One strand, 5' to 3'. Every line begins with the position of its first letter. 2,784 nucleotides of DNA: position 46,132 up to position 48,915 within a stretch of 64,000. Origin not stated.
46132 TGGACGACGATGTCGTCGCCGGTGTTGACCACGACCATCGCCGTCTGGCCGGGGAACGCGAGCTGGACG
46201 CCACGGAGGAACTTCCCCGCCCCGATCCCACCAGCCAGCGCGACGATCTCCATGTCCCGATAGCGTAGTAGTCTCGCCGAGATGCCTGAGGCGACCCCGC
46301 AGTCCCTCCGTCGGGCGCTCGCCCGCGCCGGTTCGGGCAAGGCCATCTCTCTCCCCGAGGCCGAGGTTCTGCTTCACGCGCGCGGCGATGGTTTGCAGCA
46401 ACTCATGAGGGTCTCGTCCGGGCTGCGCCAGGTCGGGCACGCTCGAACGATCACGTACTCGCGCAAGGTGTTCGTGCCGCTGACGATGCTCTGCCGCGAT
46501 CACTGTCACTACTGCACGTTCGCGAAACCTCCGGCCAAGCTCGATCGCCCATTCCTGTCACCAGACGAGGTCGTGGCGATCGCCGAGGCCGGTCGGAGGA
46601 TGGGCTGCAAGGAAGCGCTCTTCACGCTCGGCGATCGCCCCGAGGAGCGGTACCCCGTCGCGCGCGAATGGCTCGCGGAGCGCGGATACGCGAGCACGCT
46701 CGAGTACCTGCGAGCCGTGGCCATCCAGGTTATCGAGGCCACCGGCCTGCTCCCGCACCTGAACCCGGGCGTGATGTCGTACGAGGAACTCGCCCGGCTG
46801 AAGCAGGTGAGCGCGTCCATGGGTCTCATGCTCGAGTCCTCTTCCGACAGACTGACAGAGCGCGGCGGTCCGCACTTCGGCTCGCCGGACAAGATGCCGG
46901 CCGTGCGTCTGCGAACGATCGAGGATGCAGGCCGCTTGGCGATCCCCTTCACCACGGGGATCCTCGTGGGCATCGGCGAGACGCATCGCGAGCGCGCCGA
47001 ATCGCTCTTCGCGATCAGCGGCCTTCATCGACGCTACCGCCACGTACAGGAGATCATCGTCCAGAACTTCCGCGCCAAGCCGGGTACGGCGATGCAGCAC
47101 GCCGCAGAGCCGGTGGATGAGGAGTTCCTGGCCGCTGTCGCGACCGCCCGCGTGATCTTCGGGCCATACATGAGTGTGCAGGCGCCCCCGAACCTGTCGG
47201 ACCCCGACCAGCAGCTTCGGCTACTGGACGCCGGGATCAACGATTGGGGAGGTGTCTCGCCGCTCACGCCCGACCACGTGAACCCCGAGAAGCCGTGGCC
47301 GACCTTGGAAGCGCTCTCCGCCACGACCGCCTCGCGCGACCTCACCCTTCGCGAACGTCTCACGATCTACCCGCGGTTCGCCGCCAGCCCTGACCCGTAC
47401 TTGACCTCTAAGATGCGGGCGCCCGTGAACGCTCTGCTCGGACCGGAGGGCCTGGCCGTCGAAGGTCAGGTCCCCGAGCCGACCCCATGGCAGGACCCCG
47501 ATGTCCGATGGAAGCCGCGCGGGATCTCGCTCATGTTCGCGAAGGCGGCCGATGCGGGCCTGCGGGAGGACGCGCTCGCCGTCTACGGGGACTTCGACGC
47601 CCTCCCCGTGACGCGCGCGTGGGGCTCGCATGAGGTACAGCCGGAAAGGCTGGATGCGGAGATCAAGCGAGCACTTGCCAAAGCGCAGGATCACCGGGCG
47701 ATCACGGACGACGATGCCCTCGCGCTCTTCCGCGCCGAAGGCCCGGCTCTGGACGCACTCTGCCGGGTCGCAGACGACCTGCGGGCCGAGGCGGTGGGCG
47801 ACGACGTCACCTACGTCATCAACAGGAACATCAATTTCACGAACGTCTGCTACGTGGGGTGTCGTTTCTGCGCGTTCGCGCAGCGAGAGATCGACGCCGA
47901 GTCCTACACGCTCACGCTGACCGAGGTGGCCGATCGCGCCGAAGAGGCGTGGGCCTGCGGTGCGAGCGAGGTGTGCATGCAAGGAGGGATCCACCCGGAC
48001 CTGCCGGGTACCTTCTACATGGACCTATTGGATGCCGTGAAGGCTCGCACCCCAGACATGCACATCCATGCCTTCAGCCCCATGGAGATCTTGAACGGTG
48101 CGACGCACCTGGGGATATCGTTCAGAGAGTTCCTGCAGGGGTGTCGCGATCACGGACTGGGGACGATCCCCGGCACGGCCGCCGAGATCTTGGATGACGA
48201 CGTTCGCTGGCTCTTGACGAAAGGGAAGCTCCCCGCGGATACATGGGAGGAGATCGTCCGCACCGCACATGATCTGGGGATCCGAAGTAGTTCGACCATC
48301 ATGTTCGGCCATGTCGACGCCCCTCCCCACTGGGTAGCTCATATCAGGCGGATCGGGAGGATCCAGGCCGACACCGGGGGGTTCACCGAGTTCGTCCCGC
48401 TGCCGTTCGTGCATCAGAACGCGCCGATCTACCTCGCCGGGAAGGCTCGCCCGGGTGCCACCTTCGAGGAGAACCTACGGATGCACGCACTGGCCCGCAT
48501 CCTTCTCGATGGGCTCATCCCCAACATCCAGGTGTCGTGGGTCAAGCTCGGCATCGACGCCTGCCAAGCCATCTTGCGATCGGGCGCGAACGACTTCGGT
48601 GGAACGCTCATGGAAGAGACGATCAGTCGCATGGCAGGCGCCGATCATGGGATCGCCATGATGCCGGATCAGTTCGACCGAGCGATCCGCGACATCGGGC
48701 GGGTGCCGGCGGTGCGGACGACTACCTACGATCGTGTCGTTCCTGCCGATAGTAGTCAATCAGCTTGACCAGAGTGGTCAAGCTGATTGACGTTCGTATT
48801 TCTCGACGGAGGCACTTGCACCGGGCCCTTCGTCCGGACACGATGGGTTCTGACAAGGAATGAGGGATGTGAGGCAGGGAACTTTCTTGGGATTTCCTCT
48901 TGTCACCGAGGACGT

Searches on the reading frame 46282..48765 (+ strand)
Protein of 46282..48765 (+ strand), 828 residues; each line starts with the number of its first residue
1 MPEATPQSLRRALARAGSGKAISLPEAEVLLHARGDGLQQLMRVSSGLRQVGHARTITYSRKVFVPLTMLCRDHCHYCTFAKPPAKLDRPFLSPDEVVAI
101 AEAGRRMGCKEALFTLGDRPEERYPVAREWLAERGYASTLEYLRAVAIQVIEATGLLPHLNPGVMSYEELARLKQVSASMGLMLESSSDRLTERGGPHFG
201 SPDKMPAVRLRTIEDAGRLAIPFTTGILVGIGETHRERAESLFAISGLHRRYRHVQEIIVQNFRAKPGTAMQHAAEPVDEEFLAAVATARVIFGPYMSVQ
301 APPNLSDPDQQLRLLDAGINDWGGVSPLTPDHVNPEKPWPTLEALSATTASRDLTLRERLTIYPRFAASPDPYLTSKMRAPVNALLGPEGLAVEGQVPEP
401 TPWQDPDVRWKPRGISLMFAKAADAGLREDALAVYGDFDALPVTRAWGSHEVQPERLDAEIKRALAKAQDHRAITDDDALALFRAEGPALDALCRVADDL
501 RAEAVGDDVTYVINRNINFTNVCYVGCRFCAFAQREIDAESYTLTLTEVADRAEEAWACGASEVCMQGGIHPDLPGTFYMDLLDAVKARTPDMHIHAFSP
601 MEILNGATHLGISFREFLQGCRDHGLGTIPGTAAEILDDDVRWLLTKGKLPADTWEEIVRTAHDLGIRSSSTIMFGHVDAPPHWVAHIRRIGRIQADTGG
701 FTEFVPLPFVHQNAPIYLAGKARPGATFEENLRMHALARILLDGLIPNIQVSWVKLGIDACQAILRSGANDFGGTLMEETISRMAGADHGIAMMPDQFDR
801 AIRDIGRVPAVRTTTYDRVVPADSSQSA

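Call 25: search_protein_families(library=pfam, proteins=[window:46282-48765:+], max_evalue=0.00001)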
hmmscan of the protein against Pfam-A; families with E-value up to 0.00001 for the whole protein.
window:46282-48765:+ (828 aa): 2 families
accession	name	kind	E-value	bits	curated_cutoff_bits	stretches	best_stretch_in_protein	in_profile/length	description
PF04055.27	Radical_SAM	-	4e-30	105.6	29.5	2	517-678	1-153/166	Radical SAM superfamily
PF19288.4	CofH_C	-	1.5e-20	73.7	27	1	700-817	3-117/125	CofH/MqnC C-terminal region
